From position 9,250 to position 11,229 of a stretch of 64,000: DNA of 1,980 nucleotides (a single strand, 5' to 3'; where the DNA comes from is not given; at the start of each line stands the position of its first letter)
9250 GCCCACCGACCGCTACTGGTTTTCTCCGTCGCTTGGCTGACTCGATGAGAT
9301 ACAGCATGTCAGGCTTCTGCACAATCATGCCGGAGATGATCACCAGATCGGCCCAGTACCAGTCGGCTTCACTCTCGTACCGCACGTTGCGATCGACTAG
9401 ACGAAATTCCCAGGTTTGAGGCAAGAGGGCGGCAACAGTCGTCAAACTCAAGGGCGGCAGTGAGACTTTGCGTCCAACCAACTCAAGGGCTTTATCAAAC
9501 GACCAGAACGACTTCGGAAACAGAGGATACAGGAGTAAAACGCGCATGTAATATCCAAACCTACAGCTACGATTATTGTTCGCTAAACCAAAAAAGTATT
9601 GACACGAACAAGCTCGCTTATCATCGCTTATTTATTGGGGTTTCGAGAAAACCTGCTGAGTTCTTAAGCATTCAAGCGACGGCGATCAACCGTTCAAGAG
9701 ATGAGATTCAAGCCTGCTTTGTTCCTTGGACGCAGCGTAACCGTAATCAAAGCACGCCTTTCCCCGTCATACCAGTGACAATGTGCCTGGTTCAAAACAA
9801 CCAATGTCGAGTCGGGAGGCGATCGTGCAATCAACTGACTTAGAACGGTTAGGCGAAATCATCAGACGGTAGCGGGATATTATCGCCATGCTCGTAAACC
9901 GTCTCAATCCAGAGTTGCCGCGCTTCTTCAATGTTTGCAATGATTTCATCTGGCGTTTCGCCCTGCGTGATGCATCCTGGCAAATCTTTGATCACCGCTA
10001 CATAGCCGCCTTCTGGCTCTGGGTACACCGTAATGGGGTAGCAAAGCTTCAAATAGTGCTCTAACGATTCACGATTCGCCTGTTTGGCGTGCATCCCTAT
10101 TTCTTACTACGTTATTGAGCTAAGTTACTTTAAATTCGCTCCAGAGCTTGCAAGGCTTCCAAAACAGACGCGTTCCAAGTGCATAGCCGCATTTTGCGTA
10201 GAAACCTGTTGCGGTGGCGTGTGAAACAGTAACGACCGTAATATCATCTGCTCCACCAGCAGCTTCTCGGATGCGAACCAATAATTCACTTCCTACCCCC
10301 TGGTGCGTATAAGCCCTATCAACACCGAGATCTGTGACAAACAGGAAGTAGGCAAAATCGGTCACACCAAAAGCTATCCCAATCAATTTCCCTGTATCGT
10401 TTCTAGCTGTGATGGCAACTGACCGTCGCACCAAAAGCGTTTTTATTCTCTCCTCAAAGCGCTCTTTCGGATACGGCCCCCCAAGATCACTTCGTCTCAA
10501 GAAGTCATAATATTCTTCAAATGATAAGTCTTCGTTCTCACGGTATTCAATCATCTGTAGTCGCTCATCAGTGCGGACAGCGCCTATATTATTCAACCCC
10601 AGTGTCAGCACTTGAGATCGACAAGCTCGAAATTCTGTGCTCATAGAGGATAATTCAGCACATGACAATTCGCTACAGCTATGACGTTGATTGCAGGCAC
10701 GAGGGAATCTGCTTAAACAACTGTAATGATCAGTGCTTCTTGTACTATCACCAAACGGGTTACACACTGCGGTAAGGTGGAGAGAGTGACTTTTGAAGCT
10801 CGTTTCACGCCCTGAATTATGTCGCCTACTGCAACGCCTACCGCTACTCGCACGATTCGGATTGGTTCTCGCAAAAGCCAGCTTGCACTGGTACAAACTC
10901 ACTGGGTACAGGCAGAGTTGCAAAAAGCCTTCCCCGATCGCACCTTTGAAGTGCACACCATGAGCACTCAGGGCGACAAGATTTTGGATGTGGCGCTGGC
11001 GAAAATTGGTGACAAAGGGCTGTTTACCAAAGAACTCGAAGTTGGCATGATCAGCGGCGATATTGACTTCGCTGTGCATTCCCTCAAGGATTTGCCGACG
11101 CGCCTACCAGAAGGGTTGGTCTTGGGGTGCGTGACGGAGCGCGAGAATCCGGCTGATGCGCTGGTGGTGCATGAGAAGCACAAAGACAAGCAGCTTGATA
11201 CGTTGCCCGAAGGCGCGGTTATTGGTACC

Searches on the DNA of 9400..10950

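Call 47: search_rna_families(source=window, start=9400, end=10950, threshold=evalue, max_evalue=1)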
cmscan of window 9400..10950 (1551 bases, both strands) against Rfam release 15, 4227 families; matches with E-value up to 1: 1.
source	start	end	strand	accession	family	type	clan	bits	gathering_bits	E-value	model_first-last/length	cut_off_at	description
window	10111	10165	-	RF01335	CRISPR-DR22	Gene; CRISPR;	-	20.5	50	0.28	1-36/36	no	CRISPR RNA direct repeat element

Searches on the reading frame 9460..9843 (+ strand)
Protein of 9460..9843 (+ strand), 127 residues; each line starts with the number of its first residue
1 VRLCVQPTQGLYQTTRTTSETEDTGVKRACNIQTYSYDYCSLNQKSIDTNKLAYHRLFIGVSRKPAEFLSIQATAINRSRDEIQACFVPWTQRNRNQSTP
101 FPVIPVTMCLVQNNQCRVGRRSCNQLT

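Call 48: search_protein_families(library=pfam, proteins=[window:9460-9843:+], max_evalue=1)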
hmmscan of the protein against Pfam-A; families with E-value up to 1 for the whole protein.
window:9460-9843:+ (127 aa): 0 families

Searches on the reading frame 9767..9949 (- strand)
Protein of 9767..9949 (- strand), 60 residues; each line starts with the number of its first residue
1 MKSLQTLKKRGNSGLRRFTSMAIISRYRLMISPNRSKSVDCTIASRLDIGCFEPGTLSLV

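Call 3: search_protein_families(library=pfam, proteins=[window:9767-9949:-], max_evalue=1)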
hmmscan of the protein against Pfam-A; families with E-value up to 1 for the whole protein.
window:9767-9949:- (60 aa): 0 families

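Call 4: search_protein_families(library=ncbifam, proteins=[window:9767-9949:-], max_evalue=1)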
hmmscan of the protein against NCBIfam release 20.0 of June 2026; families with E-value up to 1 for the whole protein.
window:9767-9949:- (60 aa): 0 families

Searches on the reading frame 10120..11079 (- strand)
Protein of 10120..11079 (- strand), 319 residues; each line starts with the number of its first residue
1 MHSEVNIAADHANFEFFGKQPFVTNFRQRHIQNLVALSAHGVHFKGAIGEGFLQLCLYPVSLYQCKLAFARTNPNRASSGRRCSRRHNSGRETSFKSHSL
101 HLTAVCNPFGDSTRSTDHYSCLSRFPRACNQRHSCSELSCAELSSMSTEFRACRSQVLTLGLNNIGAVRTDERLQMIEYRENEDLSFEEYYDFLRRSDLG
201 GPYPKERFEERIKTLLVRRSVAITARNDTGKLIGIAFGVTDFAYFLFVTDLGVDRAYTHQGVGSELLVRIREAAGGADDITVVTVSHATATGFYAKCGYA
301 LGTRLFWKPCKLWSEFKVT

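Call 3: search_protein_families(library=pfam, proteins=[window:10120-11079:-], max_evalue=1)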
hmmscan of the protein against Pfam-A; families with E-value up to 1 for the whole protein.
window:10120-11079:- (319 aa): 3 families
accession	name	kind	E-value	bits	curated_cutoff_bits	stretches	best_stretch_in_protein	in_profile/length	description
PF13508.13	Acetyltransf_7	-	3.2e-09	37.5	27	1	224-299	7-82/84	Acetyltransferase (GNAT) domain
PF00583.31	Acetyltransf_1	-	9.2e-09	36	20.7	1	196-299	9-116/116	Acetyltransferase (GNAT) family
PF13673.13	Acetyltransf_10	-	7e-05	23.3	23.6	1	218-300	28-108/128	Acetyltransferase (GNAT) domain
